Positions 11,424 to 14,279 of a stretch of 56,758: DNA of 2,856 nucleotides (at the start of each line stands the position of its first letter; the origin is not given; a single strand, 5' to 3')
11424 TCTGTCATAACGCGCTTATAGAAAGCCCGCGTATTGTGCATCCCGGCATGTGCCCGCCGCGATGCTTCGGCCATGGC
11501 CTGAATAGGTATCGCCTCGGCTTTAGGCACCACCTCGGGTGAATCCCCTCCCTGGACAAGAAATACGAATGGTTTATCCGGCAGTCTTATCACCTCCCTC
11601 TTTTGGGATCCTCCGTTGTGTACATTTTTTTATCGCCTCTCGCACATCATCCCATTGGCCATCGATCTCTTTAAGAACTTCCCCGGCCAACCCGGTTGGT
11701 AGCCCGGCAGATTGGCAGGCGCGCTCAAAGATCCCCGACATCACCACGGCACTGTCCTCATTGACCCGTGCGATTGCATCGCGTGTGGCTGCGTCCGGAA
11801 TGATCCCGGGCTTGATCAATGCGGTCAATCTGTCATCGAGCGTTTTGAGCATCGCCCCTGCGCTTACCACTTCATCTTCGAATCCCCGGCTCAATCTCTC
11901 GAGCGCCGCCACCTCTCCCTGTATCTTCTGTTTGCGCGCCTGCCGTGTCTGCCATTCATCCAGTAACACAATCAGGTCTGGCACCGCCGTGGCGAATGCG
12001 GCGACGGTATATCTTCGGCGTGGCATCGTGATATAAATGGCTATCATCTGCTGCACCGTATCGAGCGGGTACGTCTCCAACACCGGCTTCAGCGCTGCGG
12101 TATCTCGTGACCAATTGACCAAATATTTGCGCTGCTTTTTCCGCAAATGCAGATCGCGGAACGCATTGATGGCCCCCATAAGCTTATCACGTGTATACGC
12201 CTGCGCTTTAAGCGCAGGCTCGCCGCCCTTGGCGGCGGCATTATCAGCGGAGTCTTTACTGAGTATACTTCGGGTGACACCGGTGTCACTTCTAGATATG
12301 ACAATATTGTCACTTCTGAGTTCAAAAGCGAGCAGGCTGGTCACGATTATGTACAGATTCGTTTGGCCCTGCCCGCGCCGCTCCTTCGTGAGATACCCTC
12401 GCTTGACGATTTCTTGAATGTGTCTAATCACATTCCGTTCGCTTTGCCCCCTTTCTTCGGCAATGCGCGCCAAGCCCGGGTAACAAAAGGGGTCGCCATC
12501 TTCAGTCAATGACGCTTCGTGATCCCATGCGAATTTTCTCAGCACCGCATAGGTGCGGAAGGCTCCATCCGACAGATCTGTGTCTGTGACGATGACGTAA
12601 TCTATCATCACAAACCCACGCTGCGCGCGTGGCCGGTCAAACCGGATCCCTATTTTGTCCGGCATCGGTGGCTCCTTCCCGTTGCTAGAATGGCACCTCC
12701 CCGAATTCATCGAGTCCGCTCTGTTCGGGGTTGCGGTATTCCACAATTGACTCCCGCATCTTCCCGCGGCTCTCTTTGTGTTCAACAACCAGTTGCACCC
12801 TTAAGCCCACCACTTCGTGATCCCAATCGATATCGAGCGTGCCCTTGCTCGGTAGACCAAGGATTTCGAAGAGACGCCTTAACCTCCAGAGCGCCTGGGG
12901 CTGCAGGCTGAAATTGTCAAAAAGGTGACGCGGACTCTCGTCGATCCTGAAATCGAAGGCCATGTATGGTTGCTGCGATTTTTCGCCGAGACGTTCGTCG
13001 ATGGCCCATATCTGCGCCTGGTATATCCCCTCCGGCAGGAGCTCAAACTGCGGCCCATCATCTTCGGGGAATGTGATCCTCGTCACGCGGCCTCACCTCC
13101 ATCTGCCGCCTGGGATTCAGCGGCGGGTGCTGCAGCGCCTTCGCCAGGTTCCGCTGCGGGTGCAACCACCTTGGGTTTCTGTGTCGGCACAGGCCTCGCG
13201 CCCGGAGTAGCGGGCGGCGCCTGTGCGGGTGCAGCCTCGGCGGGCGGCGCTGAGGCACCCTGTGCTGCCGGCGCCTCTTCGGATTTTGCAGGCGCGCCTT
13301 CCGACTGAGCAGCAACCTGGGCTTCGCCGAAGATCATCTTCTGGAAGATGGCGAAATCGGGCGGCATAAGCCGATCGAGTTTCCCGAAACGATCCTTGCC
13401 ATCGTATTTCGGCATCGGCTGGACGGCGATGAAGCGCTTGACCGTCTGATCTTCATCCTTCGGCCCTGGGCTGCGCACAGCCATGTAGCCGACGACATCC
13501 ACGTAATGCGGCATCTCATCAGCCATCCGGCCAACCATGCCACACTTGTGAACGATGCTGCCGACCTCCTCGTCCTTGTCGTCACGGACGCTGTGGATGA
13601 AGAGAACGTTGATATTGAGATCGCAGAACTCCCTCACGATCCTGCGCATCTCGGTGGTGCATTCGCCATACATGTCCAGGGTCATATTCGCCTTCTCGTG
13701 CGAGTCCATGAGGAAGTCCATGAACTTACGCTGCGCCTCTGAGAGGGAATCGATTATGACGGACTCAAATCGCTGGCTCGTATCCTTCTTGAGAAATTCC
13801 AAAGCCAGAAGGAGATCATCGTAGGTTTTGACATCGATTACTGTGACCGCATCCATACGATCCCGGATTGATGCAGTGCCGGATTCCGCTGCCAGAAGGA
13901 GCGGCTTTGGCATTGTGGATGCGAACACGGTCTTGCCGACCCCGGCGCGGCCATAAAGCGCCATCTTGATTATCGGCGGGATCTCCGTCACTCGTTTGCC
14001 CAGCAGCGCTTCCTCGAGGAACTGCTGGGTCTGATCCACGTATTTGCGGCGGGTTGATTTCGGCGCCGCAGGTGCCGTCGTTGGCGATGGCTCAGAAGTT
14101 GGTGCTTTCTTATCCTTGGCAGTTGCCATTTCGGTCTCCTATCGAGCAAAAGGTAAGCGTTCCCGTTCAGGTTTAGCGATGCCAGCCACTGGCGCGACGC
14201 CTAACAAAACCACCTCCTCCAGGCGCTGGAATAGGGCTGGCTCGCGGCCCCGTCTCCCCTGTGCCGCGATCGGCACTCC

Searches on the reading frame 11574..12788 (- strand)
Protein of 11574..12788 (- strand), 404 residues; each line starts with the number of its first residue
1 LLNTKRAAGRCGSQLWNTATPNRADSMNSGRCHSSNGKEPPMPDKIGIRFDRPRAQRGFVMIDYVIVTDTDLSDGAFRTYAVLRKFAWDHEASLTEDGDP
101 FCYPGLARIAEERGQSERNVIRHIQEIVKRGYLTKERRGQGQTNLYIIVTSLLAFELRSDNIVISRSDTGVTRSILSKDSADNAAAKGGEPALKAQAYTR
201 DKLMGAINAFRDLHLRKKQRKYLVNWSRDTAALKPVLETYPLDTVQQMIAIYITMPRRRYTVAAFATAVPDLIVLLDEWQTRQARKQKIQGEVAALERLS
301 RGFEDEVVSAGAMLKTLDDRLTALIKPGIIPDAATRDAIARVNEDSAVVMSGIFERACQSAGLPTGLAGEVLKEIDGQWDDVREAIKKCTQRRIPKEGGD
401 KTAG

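Call 16: search_protein_families(library=pfam, proteins=[window:11574-12788:-], max_evalue=0.01)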
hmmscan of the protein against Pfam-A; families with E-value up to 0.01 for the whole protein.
window:11574-12788:- (404 aa): 1 family
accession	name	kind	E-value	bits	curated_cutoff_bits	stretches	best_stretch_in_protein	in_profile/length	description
PF13730.12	HTH_36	-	9.5e-07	29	25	1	71-133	2-55/55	Helix-turn-helix domain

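Call 47: search_protein_families(library=phrogs, proteins=[window:11574-12788:-], max_evalue=0.001)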
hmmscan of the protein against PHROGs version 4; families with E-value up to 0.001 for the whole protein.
window:11574-12788:- (404 aa): 9 families
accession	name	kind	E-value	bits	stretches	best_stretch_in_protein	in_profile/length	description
phrog_270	-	DNA, RNA and nucleotide metabolism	1.3e-09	38.9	1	57-159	30-126/383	replication initiation protein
phrog_428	-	DNA, RNA and nucleotide metabolism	7.8e-08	32.9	1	56-150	87-177/455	replication initiation protein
phrog_36008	-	unknown function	1.2e-07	32.3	1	55-150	22-109/345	-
phrog_678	-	DNA, RNA and nucleotide metabolism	8.7e-07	29.8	1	63-151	36-137/346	replication initiation O-like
phrog_8102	-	DNA, RNA and nucleotide metabolism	1.9e-06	28.2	1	55-150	15-108/337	replication initiation protein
phrog_391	-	DNA, RNA and nucleotide metabolism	3.3e-06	28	1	100-151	34-91/298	replication initiation O-like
phrog_8540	-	DNA, RNA and nucleotide metabolism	5.4e-06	27.7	1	97-148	31-85/196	replication initiation O-like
phrog_11896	-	DNA, RNA and nucleotide metabolism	0.00028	21.9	1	100-150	37-87/225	primosomal protein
phrog_7882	-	DNA, RNA and nucleotide metabolism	0.00039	21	1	70-148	28-111/314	DnaD-like helicase loader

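Call 81: find_related_loci(query=window:11574-12788:-, collection=viral_contigs, flank=3000)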
Query window:11574-12788:- (404 aa) in viral_contigs; peptide patterns used: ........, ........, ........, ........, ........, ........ (x = any residue, [..] = any of these).
4 stretches matched a pattern; 2 encode a relative of the query (tblastn E <= 1e-3); 2 distinct loci.
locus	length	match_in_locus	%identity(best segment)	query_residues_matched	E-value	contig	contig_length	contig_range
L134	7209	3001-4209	95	2-404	0e+0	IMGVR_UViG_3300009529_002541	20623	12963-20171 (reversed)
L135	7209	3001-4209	95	2-404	0e+0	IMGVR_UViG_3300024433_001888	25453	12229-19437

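Call 85: search_solved_structures(query=window:11574-12788:-, max_evalue=1)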
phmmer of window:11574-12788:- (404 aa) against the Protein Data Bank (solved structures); distinct sequences matched with E-value up to 1: 0.

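Call 91: search_protein_families(library=ncbifam, proteins=[window:11574-12788:-], max_evalue=0.01)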
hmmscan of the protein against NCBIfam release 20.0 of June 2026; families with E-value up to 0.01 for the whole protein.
window:11574-12788:- (404 aa): 0 families

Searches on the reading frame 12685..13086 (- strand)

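Call 17: search_protein_families(library=pfam, proteins=[window:12685-13086:-], max_evalue=0.01)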
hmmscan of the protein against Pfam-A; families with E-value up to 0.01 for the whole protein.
window:12685-13086:- (133 aa): 1 family
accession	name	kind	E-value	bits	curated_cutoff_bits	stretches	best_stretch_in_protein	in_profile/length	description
PF05037.18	DUF669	-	3.8e-06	27.5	21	1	6-118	3-129/138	Protein of unknown function (DUF669)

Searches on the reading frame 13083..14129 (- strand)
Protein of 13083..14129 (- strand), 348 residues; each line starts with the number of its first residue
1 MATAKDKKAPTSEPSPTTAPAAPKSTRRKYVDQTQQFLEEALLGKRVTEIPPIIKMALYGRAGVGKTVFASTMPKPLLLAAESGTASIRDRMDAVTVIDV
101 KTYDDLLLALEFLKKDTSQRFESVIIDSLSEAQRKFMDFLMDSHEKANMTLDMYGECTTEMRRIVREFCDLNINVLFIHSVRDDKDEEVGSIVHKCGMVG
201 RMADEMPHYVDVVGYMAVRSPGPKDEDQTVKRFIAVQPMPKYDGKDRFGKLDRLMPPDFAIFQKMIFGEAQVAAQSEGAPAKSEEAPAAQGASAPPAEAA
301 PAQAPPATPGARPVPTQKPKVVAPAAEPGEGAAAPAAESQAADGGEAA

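Call 17: search_protein_families(library=pfam, proteins=[window:13083-14129:-], max_evalue=0.01)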
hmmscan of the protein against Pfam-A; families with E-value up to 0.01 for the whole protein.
window:13083-14129:- (348 aa): 1 family
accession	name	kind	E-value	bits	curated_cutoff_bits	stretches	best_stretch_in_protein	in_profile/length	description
PF13479.12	AAA_24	-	2.9e-28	99.5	27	1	54-248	3-195/195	AAA domain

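Call 91: search_protein_families(library=ncbifam, proteins=[window:13083-14129:-], max_evalue=0.01)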
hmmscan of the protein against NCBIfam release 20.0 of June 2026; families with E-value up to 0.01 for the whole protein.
window:13083-14129:- (348 aa): 1 family
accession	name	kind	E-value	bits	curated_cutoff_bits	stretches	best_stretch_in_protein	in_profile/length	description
TIGR01618.1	phage_P_loop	hypoth_equivalog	1.7e-10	40.9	138.75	1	55-214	14-178/220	phage nucleotide-binding protein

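Call 93: find_related_loci(query=window:13083-14129:-, collection=viral_contigs, flank=6000)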
Query window:13083-14129:- (348 aa) in viral_contigs; peptide patterns used: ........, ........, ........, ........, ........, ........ (x = any residue, [..] = any of these).
4 stretches matched a pattern; 1 encode a relative of the query (tblastn E <= 1e-3); 1 distinct loci.
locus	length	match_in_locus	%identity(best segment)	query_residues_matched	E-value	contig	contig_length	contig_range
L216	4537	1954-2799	67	17-303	9e-134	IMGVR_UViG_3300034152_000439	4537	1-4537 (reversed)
